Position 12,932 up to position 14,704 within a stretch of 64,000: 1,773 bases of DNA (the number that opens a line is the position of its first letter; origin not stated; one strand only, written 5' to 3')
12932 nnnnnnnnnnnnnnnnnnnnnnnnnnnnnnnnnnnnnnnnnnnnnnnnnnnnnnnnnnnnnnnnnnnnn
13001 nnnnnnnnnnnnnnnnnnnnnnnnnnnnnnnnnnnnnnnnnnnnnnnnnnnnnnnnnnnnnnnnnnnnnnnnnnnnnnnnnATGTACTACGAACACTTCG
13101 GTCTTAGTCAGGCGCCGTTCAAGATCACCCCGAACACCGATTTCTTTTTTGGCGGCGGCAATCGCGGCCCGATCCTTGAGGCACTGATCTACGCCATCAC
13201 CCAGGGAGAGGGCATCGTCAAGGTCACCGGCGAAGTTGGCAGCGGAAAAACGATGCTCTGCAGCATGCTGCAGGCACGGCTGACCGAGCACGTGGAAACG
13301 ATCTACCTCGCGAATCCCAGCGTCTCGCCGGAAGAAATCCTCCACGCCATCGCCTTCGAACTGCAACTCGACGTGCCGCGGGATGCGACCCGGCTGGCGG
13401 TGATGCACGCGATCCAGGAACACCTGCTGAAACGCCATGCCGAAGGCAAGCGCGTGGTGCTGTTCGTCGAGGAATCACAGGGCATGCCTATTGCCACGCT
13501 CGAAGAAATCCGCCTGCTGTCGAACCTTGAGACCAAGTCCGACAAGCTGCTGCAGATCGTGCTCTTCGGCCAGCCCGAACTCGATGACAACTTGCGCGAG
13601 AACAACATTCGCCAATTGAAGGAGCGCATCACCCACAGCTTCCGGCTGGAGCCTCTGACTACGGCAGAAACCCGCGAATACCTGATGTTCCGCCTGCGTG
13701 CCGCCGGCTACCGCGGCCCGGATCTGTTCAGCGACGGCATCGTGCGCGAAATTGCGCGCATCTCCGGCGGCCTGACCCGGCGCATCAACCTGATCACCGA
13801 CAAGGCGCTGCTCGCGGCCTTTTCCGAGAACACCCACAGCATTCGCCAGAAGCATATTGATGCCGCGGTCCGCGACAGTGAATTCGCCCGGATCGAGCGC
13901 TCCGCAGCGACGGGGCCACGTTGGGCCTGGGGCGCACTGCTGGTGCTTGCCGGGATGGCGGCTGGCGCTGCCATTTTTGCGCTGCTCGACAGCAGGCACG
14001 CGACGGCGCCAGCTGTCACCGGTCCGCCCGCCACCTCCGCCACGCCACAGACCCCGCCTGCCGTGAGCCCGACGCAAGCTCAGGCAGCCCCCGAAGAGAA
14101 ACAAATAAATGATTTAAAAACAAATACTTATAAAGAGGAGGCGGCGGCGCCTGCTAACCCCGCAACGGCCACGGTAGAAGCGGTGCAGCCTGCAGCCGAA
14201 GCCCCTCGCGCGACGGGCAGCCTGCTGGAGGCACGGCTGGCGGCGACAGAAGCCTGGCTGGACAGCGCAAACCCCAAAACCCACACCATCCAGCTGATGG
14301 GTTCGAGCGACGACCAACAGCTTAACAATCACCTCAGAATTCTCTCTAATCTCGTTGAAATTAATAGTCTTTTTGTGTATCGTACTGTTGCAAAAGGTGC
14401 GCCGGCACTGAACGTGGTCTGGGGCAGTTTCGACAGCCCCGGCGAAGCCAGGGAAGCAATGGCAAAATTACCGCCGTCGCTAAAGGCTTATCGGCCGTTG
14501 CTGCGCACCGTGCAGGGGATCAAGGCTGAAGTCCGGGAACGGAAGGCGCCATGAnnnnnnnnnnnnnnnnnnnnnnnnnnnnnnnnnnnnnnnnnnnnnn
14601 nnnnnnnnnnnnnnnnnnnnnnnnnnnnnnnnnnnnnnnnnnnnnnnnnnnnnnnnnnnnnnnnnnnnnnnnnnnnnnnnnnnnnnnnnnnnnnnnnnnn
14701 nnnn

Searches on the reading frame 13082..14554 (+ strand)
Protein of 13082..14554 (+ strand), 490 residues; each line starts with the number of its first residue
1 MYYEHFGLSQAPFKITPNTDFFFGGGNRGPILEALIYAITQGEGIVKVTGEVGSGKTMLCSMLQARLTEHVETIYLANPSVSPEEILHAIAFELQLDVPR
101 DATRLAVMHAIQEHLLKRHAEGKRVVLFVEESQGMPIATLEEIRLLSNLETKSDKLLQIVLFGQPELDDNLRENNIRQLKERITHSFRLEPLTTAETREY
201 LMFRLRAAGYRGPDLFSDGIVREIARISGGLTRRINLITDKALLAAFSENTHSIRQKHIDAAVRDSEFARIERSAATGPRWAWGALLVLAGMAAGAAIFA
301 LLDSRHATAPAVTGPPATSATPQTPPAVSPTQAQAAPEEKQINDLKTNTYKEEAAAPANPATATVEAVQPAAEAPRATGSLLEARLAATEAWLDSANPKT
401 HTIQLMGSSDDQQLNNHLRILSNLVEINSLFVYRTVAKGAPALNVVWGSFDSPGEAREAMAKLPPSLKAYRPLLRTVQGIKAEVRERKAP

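Call 8: search_protein_families(library=pfam, proteins=[window:13082-14554:+])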
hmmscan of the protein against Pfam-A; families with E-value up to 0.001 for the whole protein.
window:13082-14554:+ (490 aa): 2 families
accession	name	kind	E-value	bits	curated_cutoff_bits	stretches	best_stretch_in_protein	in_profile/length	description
PF13401.12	AAA_22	-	1.6e-27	96.8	27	1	41-170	3-129/130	AAA domain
PF13191.12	AAA_16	-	4.1e-06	27.8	32.6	1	32-153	12-162/167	AAA ATPase domain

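Call 43: find_homologous_proteins(query=window:13082-14554:+, max_evalue=1e-20)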
Query window:13082-14554:+ (490 aa): 8000 proteins with E <= 1e-20 among 8000 candidates; the best 120 are listed.
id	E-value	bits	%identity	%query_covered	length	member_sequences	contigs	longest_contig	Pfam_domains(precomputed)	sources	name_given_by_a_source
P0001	0.0e+0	1075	100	100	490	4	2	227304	PF13401.13,PF13191.13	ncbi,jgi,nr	ncbi:MAG: AAA family ATPase [Burkholderiales bacterium]|nr:AAA family ATPase [Burkholderiales bacter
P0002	2.3e-272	922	87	100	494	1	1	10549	PF13401.13,PF13191.13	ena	-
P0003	5.1e-272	921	87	100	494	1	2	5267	PF13401.13,PF13191.13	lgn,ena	-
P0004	1.2e-267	907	85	100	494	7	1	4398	PF13401.13,PF13191.13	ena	-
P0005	1.7e-260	883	83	100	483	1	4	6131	PF13401.13,PF13191.13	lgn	-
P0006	3.8e-251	852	80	100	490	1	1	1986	PF13401.13,PF13191.13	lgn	-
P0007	6.4e-251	852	80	100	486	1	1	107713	PF13401.13,PF13191.13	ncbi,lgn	-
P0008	5.1e-249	845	80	100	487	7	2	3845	PF13401.13,PF13191.13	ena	-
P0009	6.4e-249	845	79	100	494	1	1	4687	PF13401.13,PF13191.13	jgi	-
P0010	1.0e-248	844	79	100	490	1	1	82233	PF13401.13,PF13191.13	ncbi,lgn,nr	ncbi:MAG: AAA family ATPase [Burkholderiales bacterium]|nr:AAA family ATPase [Burkholderiales bacter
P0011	4.3e-247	839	80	100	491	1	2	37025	PF13401.13,PF13191.13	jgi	-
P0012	1.3e-244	831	78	100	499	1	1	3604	PF13401.13,PF13191.13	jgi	jgi:MSHA biogenesis protein MshM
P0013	5.7e-244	829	79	100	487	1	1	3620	PF13401.13,PF13191.13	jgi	jgi:MSHA biogenesis protein MshM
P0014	1.0e-243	828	78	100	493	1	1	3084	PF05036.19,PF13401.13,PF13191.13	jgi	jgi:MSHA biogenesis protein MshM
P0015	5.2e-243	825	77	100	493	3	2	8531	PF05036.19,PF13401.13,PF13191.13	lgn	-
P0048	8.4e-226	769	74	100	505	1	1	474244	PF13401.13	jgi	jgi:MSHA biogenesis protein MshM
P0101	2.1e-206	705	66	99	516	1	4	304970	PF13401.13,PF13191.13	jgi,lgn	-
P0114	4.8e-199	681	64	100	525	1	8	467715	PF13401.13,PF13191.13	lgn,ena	-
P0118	9.3e-189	647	60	100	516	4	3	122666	PF13401.13,PF13191.13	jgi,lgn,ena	-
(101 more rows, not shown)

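Call 45: find_encoding_contigs(protein=P0048, flank=10000, max_places=1)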
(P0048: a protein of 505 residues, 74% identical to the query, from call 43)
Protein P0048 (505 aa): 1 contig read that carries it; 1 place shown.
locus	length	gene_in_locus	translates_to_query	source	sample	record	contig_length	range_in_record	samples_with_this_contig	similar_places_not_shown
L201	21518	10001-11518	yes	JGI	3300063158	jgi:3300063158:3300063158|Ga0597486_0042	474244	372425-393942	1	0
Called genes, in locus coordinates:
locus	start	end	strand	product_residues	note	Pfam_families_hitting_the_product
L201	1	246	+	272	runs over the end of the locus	PF00005:ABC_tran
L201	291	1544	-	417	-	PF00275:EPSP_synthase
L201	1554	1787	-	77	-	PF01722:BolA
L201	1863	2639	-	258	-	PF01061:ABC2_membrane, PF12698:ABC2_membrane_3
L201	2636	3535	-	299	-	PF00005:ABC_tran, PF13304:AAA_21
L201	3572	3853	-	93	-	PF13466:STAS_2, PF01740:STAS (weak)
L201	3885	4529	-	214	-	PF05494:MlaC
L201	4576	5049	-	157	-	PF02470:MlaD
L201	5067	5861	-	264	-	PF02405:MlaE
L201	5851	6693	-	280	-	PF00005:ABC_tran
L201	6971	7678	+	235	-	PF07963:N_methyl (weak)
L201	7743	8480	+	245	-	PF00005:ABC_tran, PF13304:AAA_21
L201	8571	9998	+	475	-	PF00072:Response_reg, PF00158:Sigma54_activat, PF14532:Sigma54_activ_2, PF07724:AAA_2 (weak), PF07728:AAA_5 (weak), PF25601:AAA_lid_14, PF02954:HTH_8, PF13556:HTH_30 (weak)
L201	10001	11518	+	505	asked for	PF13401:AAA_22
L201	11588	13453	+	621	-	PF07655:Secretin_N_2, PF00263:Secretin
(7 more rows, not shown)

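Call 46: find_encoding_contigs(protein=P0101, flank=10000, max_places=1)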
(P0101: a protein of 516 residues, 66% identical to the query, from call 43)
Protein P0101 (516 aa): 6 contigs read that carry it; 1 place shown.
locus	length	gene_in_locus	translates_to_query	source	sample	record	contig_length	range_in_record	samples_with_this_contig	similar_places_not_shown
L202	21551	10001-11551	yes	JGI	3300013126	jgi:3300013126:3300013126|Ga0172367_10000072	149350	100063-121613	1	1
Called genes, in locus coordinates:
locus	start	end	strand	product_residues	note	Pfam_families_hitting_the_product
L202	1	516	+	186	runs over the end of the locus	PF02417:Chromate_transp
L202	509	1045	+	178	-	PF02417:Chromate_transp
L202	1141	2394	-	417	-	PF00275:EPSP_synthase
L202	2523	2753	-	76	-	PF01722:BolA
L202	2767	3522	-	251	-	PF01061:ABC2_membrane, PF12698:ABC2_membrane_3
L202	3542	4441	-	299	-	PF00005:ABC_tran, PF13304:AAA_21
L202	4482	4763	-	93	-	PF01740:STAS (weak), PF13466:STAS_2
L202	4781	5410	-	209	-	PF05494:MlaC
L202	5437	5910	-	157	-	PF02470:MlaD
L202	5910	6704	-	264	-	PF02405:MlaE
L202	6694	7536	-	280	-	PF00005:ABC_tran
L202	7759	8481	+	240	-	PF00005:ABC_tran, PF13304:AAA_21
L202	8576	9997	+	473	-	PF00072:Response_reg, PF00158:Sigma54_activat, PF14532:Sigma54_activ_2, PF07728:AAA_5 (weak), PF25601:AAA_lid_14, PF02954:HTH_8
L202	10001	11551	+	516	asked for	PF13191:AAA_16 (weak), PF13401:AAA_22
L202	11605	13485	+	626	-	PF00263:Secretin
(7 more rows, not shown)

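Call 47: find_encoding_contigs(protein=P0114, flank=10000, max_places=1)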
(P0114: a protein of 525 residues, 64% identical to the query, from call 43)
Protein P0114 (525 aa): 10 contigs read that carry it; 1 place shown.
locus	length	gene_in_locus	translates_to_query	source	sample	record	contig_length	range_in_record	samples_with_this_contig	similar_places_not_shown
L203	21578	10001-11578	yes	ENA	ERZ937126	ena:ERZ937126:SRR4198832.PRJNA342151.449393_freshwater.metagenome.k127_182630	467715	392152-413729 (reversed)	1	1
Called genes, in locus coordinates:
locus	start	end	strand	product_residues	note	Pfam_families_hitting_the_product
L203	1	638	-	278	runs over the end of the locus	PF02900:LigB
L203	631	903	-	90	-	-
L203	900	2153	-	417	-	PF00275:EPSP_synthase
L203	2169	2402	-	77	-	PF01722:BolA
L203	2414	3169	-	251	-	PF01061:ABC2_membrane, PF12698:ABC2_membrane_3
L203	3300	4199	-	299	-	PF00005:ABC_tran, PF13304:AAA_21 (weak)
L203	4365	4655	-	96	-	PF13466:STAS_2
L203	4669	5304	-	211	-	PF05494:MlaC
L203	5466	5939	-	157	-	PF02470:MlaD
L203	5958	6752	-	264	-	PF02405:MlaE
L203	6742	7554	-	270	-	PF00005:ABC_tran, PF13304:AAA_21 (faint)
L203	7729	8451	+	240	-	PF00005:ABC_tran, PF13304:AAA_21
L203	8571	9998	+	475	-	PF00072:Response_reg, PF00158:Sigma54_activat, PF14532:Sigma54_activ_2, PF07728:AAA_5 (weak), PF25601:AAA_lid_14, PF02954:HTH_8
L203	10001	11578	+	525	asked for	PF13191:AAA_16 (faint), PF13401:AAA_22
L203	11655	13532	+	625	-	PF07655:Secretin_N_2, PF00263:Secretin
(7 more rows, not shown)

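Call 48: find_encoding_contigs(protein=P0118, flank=10000, max_places=1)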
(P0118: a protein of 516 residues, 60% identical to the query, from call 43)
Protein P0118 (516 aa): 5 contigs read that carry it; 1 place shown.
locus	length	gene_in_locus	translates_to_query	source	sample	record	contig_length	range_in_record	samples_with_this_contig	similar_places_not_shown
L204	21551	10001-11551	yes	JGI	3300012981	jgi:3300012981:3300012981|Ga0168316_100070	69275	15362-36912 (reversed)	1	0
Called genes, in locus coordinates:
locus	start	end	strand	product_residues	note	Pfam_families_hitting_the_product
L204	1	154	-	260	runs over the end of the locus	PF01061:ABC2_membrane, PF12698:ABC2_membrane_3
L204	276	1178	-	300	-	PF00005:ABC_tran, PF13304:AAA_21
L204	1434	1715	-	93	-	PF13466:STAS_2, PF01740:STAS (weak)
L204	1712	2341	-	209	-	PF05494:MlaC, PF16156:DUF4864 (weak)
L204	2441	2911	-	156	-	PF02470:MlaD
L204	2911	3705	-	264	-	PF02405:MlaE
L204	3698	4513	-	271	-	PF00005:ABC_tran, PF13304:AAA_21 (faint)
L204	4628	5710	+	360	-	PF00296:Bac_luciferase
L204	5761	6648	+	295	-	PF01073:3Beta_HSD, PF01370:Epimerase, PF04321:RmlD_sub_bind (weak), PF16363:GDP_Man_Dehyd (faint)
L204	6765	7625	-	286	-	PF11583:AurF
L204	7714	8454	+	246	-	PF00005:ABC_tran, PF13304:AAA_21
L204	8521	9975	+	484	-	PF00072:Response_reg, PF00158:Sigma54_activat, PF14532:Sigma54_activ_2, PF07724:AAA_2 (faint), PF07728:AAA_5 (weak), PF25601:AAA_lid_14, PF02954:HTH_8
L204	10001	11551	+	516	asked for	PF13191:AAA_16 (weak), PF13401:AAA_22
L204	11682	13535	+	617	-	PF07655:Secretin_N_2, PF00263:Secretin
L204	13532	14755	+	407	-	PF13428:TPR_14 (faint), PF13424:TPR_12 (faint), PF00515:TPR_1 (faint), PF07719:TPR_2 (faint), PF13176:TPR_7 (faint), PF13181:TPR_8 (faint), PF13432:TPR_16, PF14559:TPR_19, +4 more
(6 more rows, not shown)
